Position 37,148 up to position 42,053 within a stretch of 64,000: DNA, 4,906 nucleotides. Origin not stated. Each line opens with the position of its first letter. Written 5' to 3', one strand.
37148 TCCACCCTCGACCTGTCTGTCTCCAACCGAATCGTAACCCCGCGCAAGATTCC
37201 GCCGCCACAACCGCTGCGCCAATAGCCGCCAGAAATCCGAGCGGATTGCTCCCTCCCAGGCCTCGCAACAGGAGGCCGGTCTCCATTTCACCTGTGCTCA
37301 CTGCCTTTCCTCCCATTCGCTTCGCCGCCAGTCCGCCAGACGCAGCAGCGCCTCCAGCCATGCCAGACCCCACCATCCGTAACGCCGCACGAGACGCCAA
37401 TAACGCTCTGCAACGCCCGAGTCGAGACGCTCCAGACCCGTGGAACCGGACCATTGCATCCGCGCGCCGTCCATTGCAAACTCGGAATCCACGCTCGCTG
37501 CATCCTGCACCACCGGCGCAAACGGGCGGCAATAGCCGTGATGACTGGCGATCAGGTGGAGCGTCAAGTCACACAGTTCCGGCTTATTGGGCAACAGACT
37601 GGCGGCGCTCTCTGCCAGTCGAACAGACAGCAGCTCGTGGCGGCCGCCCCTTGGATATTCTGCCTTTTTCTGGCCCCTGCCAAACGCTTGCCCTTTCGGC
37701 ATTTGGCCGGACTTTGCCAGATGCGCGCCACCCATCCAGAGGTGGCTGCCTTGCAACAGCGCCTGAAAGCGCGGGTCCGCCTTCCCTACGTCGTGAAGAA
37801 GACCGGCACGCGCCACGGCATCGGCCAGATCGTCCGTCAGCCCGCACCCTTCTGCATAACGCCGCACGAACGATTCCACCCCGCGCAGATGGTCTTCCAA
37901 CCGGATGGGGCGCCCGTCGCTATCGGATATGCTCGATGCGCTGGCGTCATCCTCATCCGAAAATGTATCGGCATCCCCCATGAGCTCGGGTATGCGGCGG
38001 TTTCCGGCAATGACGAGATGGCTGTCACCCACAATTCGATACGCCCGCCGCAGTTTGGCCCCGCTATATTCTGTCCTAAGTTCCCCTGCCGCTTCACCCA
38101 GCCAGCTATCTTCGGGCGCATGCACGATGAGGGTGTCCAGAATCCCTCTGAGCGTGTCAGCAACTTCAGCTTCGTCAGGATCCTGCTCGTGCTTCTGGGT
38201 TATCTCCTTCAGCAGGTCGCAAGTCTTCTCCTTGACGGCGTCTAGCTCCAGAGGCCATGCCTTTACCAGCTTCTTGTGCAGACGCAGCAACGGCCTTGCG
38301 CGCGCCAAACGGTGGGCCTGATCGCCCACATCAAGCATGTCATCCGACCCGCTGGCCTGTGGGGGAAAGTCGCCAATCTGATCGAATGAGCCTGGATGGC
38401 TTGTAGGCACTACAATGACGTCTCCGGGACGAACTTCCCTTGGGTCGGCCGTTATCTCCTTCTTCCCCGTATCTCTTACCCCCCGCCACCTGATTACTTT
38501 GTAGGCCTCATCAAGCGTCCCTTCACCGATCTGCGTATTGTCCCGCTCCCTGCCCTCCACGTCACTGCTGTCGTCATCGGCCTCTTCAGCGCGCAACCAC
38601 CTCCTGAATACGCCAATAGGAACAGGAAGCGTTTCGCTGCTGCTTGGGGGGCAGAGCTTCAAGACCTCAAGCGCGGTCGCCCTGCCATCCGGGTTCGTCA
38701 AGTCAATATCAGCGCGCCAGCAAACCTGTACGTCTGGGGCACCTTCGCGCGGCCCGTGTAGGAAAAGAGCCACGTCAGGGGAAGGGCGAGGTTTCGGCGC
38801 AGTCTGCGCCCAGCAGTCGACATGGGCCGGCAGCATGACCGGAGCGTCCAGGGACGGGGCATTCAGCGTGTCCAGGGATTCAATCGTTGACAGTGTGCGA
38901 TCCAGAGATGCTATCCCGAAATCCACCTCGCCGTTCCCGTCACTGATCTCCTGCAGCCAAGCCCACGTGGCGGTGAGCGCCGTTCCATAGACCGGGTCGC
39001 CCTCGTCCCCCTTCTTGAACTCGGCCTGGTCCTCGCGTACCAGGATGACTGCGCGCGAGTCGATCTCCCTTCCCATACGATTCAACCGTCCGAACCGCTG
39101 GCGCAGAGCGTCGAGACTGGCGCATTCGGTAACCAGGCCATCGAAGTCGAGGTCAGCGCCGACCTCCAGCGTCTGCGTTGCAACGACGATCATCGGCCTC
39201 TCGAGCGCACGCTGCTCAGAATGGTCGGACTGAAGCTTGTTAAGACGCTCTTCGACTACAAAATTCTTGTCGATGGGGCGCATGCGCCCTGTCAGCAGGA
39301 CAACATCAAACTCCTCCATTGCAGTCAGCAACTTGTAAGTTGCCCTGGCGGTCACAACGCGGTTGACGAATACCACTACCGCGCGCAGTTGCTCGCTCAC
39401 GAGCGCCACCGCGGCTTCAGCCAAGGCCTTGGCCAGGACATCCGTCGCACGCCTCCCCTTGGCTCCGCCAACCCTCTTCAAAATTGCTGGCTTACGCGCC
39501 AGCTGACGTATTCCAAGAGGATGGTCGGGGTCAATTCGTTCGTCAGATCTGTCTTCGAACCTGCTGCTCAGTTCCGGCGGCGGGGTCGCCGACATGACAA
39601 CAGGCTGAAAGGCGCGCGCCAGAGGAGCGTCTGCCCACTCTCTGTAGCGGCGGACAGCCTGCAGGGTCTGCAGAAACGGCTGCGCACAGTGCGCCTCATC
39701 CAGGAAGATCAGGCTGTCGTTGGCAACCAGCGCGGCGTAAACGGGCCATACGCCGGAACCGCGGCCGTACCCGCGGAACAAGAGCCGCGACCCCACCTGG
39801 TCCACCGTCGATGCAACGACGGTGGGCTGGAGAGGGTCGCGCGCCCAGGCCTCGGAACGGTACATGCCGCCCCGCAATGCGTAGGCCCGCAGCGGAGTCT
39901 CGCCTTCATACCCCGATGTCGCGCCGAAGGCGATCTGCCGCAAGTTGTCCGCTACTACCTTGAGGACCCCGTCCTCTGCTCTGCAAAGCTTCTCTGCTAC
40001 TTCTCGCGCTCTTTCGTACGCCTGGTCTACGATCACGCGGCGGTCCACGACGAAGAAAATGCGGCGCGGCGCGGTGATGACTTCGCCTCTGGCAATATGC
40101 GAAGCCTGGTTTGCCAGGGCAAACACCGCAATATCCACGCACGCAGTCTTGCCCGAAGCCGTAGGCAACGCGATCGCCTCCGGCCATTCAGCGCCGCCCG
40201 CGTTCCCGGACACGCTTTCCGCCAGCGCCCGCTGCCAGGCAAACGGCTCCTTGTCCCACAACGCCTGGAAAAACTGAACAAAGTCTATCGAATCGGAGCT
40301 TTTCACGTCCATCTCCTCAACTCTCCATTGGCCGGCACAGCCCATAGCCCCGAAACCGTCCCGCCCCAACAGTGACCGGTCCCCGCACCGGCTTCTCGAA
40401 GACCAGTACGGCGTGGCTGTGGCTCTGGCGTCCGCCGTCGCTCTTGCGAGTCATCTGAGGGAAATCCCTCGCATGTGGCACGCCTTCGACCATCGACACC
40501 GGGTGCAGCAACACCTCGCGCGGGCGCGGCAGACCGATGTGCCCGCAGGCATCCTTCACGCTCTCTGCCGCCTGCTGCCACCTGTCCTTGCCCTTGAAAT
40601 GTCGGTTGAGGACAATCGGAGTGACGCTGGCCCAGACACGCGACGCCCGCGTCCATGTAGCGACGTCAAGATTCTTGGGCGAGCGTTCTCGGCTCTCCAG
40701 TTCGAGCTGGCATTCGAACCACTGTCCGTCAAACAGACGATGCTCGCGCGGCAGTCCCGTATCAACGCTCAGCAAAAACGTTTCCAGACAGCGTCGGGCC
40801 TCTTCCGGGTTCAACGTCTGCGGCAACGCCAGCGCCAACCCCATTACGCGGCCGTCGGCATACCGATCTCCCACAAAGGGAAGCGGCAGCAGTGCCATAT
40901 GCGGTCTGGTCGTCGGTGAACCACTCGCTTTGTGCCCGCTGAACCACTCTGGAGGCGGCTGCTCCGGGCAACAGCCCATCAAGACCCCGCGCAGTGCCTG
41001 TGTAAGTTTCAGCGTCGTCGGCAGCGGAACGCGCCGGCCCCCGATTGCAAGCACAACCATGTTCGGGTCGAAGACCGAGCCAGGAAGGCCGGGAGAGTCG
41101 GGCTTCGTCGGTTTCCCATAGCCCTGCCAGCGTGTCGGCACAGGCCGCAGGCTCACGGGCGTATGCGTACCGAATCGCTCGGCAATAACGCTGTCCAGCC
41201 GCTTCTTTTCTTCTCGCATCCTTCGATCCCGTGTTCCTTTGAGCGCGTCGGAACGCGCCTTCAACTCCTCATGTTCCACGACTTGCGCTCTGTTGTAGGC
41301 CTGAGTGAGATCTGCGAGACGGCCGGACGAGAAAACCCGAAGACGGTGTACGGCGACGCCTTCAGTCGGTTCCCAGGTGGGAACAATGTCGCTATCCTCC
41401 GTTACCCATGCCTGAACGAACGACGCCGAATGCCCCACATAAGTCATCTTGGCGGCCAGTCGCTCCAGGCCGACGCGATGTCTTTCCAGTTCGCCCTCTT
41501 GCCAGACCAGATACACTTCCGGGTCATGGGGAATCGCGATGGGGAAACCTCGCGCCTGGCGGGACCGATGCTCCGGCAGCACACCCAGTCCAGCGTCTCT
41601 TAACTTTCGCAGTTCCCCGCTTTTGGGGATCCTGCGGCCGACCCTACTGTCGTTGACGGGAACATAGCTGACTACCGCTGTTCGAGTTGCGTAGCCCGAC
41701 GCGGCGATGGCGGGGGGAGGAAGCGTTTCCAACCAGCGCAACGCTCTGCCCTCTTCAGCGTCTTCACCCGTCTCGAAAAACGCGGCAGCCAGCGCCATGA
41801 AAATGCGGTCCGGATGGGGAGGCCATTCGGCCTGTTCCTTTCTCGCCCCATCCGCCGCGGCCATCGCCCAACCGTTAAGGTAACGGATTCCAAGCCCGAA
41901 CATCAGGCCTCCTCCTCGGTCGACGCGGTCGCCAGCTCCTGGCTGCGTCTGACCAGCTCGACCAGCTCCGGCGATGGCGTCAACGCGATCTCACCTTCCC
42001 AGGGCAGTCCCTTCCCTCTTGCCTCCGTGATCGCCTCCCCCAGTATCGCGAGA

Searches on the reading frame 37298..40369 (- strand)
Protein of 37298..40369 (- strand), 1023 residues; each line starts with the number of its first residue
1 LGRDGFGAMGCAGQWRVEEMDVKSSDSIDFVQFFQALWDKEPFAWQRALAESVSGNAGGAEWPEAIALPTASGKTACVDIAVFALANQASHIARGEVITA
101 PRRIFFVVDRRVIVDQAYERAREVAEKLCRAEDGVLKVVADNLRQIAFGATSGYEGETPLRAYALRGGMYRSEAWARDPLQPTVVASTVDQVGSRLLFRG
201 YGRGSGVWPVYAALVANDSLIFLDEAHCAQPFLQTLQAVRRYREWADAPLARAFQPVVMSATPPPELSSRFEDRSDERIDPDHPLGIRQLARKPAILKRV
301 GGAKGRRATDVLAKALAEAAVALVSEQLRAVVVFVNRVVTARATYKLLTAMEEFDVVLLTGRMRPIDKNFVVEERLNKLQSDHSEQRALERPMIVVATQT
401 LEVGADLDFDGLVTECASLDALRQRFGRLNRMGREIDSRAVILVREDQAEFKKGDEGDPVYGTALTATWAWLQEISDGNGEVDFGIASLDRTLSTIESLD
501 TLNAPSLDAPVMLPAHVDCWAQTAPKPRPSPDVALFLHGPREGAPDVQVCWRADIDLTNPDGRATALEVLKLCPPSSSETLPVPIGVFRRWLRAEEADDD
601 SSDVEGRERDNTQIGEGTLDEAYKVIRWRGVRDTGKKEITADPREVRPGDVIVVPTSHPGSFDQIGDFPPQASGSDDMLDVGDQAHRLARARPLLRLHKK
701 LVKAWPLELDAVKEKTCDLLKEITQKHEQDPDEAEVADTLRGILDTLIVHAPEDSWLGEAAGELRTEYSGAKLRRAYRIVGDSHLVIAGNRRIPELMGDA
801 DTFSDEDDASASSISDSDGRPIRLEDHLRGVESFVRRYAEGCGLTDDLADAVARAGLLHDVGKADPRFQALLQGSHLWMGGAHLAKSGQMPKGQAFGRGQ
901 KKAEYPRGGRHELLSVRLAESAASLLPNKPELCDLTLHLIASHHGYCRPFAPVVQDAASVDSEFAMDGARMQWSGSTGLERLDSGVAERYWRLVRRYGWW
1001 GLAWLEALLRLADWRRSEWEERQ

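Call 7: search_protein_families(library=ncbifam, proteins=[window:37298-40369:-], max_evalue=0.01)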
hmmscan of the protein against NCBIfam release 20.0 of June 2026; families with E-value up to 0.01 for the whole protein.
window:37298-40369:- (1023 aa): 6 families
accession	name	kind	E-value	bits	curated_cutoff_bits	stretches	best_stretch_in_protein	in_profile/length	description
TIGR02621.3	cas3_GSU0051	exception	7.1e-220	733.1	400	1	29-1018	1-854/854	type I-G CRISPR-associated helicase/endonuclease Cas3g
TIGR01587.1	cas3_core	equivalog_domain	8.2e-24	84.4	102.45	1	218-445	125-333/358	CRISPR-associated helicase Cas3'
TIGR01596.1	cas3_HD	equivalog_domain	8.7e-15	55.2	43.45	1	824-951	1-103/178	CRISPR-associated endonuclease Cas3''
NF007248.0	PRK09694.1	equivalog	2.8e-13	48.8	569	1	329-435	561-665/878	CRISPR-associated helicase/endonuclease Cas3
TIGR02562.1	cas3_yersinia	equivalog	4.8e-07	28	565.95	1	376-444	823-891/1110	type I-F CRISPR-associated helicase Cas3f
TIGR03158.1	cas3_cyano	exception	0.00029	20.1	69.1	1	379-429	307-356/357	type I-D CRISPR-associated helicase Cas3'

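Call 8: search_protein_families(library=pfam, proteins=[window:37298-40369:-], max_evalue=0.01)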
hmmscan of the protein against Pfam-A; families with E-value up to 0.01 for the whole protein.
window:37298-40369:- (1023 aa): 6 families
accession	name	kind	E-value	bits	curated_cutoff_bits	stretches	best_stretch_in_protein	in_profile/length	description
PF22590.2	Cas3-like_C_2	-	1.6e-20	73.8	27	1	329-433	3-105/106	CRISPR-associated nuclease/helicase Cas3, C-terminal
PF18019.7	Cas3_HD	-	2.7e-07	31.3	23.1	1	839-950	43-133/207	Cas3, HD domain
PF01966.28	HD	-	0.00015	22.5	22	1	826-947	3-89/116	HD domain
PF00270.35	DEAD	-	0.00024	21.3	26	0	66-127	19-71/167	DEAD/DEAH box helicase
PF04851.21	ResIII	-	0.0004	20.8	22.5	1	65-131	27-83/164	Type III restriction enzyme, res subunit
PF00271.37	Helicase_C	-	0.003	18.2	23.5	1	325-433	12-110/110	Helicase conserved C-terminal domain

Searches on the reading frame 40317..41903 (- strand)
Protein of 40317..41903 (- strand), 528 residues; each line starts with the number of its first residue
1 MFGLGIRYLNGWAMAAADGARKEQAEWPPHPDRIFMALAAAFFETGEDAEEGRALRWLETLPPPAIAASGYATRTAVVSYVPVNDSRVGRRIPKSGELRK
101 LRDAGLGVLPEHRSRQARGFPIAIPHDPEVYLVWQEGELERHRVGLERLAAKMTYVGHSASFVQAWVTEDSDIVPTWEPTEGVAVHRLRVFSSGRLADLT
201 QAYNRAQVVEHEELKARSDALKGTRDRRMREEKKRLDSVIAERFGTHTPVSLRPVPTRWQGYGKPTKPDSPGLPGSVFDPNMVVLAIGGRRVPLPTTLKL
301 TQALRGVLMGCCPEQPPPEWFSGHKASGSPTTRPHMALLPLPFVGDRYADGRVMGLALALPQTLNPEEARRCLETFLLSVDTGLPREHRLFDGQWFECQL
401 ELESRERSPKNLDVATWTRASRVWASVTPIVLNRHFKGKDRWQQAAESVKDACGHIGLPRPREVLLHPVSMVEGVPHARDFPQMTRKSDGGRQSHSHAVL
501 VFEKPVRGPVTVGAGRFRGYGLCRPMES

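Call 7: search_protein_families(library=ncbifam, proteins=[window:40317-41903:-], max_evalue=0.01)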
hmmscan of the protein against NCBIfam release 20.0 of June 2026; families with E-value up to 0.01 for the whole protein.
window:40317-41903:- (528 aa): 1 family
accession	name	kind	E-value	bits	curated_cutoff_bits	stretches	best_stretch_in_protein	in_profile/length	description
TIGR02165.1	cas5_6_GSU0054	equivalog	1.6e-89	301.3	45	1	1-526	1-492/492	type I-G CRISPR-associated protein Csb2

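Call 8: search_protein_families(library=pfam, proteins=[window:40317-41903:-], max_evalue=0.01)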
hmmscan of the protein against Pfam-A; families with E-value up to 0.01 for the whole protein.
window:40317-41903:- (528 aa): 1 family
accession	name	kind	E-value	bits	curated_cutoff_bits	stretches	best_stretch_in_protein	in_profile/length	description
PF09609.15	Cas_GSU0054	-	2.5e-20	73.2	21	2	17-204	28-226/552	CRISPR-associated protein, GSU0054 family (Cas_GSU0054)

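Call 59: search_protein_families(library=padloc, proteins=[window:40317-41903:-], max_evalue=0.001)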
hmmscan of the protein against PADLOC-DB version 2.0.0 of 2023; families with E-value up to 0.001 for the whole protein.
window:40317-41903:- (528 aa): 8 families
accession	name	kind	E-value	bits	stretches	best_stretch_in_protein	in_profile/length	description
PDLC01777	Cas56g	-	5.2e-123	409.4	1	1-527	1-428/431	-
PDLC00995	Cas56g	-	4.3e-90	301.3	1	1-526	1-492/492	"CRISPR-associated protein GSU0054/csb2, Dpsyc system"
PDLC01410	Cas56g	-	6.8e-86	287.4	1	1-527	1-428/431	CAS-I-U; effector_G5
PDLC01347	Cas5g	-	7.6e-44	148.8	1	23-525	9-374/374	CAS-I-U; effector_G5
PDLC01626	Cas56g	-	7.2e-36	122.3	2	298-525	216-412/412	CAS-I-U; effector_G5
PDLC01778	Cas56g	-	1.1e-34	118.8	1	24-525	26-447/449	-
PDLC01280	Cas5g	-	4.3e-11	40.6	1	414-521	280-384/384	CAS-I-U; effector_G5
PDLC01776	Cas56g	-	1.4e-09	35.2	1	22-220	20-206/497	-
